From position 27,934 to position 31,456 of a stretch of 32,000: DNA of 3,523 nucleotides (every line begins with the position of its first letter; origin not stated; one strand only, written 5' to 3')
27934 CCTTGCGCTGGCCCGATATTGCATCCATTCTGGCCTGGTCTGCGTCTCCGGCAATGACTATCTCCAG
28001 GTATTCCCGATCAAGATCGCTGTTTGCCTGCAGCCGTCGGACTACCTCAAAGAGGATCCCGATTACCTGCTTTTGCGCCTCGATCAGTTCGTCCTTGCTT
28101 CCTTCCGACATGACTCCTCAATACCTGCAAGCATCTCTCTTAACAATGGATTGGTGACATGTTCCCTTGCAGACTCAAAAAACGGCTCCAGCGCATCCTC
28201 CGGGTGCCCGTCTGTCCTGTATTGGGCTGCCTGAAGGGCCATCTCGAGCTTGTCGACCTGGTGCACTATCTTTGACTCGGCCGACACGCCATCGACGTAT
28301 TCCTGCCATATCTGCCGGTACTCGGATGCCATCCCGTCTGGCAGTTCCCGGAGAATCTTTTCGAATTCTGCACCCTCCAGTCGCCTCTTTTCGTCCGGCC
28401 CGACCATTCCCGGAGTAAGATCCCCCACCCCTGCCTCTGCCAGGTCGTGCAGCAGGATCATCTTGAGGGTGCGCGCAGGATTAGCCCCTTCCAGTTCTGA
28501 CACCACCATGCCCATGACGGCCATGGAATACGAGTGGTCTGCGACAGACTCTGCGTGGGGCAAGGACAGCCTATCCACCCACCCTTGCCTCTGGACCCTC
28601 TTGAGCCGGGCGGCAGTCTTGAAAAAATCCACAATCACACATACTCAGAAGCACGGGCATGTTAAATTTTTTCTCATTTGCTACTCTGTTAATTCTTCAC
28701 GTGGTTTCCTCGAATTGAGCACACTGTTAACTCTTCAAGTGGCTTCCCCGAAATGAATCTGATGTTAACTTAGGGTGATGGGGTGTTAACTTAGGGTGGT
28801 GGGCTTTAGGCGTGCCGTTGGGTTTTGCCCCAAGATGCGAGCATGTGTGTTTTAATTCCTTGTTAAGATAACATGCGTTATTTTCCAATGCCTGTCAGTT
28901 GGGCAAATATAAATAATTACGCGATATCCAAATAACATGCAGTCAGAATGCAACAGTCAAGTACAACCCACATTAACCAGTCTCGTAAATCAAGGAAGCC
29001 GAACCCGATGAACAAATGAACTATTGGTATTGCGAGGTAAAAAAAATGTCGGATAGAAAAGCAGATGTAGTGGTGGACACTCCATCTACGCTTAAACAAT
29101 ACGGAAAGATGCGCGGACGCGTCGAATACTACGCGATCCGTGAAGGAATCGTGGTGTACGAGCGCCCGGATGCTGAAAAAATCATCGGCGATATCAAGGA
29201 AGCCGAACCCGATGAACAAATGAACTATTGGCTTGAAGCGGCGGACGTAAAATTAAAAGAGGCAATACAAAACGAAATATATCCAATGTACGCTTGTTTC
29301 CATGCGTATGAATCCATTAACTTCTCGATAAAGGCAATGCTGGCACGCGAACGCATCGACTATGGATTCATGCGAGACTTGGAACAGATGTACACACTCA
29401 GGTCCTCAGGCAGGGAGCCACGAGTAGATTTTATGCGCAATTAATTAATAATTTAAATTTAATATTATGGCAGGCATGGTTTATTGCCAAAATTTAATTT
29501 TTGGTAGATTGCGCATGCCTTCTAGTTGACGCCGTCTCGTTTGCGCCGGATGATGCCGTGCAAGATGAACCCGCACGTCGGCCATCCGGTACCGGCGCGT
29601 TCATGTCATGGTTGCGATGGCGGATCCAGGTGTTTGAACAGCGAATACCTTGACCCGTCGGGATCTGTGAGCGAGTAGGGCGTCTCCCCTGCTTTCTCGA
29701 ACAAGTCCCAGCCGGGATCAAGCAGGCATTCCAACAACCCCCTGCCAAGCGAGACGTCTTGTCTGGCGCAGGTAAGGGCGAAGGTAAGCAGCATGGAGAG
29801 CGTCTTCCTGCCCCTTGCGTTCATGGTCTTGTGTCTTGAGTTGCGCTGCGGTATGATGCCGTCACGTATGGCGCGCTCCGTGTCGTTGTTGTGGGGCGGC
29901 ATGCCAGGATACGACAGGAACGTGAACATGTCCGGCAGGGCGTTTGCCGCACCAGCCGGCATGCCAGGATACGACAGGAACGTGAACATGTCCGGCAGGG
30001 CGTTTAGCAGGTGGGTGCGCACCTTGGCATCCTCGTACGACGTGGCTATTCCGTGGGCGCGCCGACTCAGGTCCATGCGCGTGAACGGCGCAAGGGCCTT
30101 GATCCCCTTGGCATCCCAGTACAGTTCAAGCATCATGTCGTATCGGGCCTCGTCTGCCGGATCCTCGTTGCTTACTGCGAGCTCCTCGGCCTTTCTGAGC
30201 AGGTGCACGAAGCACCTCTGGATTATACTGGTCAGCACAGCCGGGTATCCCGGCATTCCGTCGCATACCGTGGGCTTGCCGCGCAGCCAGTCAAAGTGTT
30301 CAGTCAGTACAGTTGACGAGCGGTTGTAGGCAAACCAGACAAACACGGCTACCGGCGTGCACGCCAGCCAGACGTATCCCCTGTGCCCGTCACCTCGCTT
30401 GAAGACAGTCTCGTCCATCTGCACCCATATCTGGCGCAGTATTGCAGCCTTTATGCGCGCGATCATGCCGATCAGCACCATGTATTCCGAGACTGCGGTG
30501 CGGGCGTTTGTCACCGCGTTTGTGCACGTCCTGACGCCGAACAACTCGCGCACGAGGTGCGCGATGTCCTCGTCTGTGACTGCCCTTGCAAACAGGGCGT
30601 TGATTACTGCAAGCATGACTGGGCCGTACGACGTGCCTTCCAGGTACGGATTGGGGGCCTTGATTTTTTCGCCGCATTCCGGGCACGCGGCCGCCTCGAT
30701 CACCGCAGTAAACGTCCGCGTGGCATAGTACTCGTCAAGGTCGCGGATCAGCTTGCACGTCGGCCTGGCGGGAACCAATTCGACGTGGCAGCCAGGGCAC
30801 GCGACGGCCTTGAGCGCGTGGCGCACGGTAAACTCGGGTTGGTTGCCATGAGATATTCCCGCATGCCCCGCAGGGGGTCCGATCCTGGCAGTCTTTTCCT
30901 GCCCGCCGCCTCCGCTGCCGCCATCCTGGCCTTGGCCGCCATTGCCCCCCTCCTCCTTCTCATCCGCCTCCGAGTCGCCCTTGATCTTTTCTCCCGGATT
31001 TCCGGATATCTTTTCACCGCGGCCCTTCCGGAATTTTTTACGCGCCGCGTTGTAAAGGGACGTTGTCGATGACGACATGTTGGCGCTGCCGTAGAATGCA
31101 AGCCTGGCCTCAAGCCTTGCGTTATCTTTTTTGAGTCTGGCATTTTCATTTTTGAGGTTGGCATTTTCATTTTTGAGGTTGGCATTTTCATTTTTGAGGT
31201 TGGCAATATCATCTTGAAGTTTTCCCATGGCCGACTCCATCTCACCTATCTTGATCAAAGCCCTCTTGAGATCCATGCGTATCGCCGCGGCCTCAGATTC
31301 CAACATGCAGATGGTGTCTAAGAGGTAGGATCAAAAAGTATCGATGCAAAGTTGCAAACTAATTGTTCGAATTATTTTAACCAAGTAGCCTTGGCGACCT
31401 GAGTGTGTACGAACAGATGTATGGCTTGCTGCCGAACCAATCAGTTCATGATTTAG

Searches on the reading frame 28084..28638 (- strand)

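Call 14: search_protein_families(library=pfam, proteins=[window:28084-28638:-], max_evalue=0.01)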
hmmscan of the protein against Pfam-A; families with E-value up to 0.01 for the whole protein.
window:28084-28638:- (184 aa): 3 families
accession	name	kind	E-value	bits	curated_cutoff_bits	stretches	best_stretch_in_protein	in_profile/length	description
PF13023.12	HD_3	-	7.3e-38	130.5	22.5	1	10-159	2-155/165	HD domain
PF12917.13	YfbR-like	-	8e-11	42.4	25.9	1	5-147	2-151/182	5'-deoxynucleotidase YfbR-like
PF01966.28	HD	-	2e-06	28.5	22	1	32-133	1-115/116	HD domain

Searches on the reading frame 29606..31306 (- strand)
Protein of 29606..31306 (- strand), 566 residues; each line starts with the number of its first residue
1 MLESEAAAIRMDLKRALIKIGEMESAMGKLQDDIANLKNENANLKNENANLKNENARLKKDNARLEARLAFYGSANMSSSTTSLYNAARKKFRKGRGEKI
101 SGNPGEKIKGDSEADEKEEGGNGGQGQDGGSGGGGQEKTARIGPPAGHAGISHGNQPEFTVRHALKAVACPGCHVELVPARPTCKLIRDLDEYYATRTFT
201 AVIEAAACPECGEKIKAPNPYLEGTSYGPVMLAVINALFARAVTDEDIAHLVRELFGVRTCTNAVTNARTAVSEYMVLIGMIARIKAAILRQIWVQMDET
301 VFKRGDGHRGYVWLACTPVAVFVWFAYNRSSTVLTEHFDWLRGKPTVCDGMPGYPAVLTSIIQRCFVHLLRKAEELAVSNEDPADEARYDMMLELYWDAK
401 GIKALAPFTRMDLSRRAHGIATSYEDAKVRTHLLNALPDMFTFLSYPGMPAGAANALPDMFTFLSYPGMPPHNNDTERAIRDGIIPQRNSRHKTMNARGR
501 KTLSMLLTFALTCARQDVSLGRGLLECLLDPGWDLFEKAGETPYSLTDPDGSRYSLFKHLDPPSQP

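Call 14: search_protein_families(library=pfam, proteins=[window:29606-31306:-], max_evalue=0.01)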
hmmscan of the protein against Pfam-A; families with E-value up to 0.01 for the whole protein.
window:29606-31306:- (566 aa): 10 families
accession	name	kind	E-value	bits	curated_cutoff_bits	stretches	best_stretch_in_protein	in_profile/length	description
PF03050.20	DDE_Tnp_IS66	-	2e-23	83.7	23.1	1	225-491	2-274/284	Transposase IS66 family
PF06005.17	ZapB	-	1.7e-05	25.6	31.5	1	24-67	10-53/71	Cell division protein ZapB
PF06156.18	YabA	-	0.00024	22.1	30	1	11-62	1-52/103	Initiation control protein YabA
PF04977.20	DivIC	-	0.00029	21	28.9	1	26-68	18-60/80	Septum formation initiator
PF07989.16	Cnn_1N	-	0.00034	21.2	28.5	1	18-68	21-72/74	Centrosomin N-terminal motif 1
PF07407.17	Seadorna_VP6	-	0.00082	19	27.2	1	39-79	2-42/399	Seadornavirus VP6 protein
PF08961.15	NRBF2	-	0.0045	17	36.8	1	19-62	82-125/200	Nuclear receptor-binding factor 2, autophagy regulator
PF11559.13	ADIP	-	0.007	16.9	34.3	0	24-67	65-108/151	Afadin- and alpha -actinin-Binding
PF05377.16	FlaC_arch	-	0.0074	17.1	27.8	0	19-53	1-35/55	Flagella accessory protein C (FlaC)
PF25450.1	Rab11-FIP3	-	0.0078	16.9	31.9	0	24-70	53-99/125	Rab11-FIP3-like domain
